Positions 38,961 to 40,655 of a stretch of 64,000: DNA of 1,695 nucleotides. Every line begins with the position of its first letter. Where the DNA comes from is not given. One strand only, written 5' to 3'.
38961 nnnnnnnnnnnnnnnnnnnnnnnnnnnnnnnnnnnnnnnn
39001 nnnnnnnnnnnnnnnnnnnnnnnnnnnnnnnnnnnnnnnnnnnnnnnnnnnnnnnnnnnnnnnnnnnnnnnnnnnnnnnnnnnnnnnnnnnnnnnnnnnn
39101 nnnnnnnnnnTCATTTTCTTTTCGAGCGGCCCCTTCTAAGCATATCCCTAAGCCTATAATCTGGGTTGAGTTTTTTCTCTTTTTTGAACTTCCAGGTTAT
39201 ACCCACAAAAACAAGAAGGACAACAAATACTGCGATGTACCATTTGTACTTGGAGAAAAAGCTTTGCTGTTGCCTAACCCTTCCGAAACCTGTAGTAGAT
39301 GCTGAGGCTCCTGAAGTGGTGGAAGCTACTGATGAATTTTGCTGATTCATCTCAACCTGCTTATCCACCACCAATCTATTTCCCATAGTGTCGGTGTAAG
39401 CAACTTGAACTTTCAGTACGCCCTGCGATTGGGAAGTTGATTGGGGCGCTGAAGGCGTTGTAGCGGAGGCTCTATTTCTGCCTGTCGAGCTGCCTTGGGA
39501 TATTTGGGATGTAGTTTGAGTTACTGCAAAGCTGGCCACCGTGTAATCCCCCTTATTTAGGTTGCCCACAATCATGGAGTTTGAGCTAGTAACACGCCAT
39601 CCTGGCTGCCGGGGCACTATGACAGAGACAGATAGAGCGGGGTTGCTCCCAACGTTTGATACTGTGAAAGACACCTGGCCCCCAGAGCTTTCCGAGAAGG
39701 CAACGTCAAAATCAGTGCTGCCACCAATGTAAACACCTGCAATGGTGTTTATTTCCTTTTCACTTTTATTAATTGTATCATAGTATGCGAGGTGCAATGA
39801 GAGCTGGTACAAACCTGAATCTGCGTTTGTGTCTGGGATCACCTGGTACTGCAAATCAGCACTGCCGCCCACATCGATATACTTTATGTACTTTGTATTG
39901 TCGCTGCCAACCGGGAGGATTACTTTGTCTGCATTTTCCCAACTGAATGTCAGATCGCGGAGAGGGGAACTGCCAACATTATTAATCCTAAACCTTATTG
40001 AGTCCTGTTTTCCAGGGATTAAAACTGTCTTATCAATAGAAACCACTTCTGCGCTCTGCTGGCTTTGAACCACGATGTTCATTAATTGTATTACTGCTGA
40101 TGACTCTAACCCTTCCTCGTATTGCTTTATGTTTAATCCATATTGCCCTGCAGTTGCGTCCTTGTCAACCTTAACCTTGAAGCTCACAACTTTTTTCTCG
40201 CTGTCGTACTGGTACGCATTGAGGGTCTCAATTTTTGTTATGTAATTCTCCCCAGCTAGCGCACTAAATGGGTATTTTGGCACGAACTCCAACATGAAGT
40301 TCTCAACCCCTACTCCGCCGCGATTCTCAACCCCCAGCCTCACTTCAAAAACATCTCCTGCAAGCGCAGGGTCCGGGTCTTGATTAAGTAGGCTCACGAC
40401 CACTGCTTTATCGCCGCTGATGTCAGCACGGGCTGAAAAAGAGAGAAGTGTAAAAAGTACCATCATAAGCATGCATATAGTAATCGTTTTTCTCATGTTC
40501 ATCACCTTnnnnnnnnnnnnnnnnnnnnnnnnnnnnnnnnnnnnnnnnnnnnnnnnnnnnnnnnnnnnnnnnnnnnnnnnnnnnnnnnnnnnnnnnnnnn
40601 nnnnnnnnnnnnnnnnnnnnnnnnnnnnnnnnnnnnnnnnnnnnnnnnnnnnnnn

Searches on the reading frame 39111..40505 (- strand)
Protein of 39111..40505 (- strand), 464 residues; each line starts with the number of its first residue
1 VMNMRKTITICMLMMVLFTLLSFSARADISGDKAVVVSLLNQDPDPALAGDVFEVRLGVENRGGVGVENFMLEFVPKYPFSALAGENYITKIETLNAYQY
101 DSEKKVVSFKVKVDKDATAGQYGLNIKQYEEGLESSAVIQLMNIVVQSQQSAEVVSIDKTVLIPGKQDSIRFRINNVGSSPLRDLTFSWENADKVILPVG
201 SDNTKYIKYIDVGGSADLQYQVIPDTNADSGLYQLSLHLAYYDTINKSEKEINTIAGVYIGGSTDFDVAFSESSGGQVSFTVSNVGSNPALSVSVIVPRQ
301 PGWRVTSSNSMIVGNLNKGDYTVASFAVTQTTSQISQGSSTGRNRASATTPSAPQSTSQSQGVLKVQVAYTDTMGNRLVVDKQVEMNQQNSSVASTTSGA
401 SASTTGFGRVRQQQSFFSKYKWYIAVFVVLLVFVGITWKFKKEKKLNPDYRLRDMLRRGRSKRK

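Call 9: search_protein_families(library=pfam, proteins=[window:39111-40505:-], max_evalue=0.001)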
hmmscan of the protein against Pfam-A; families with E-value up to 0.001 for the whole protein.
window:39111-40505:- (464 aa): 1 family
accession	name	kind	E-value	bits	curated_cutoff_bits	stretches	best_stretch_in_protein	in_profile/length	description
PF10633.15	NPCBM_assoc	-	9e-08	32.6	24.4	0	277-329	8-59/78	NPCBM-associated, NEW3 domain of alpha-galactosidase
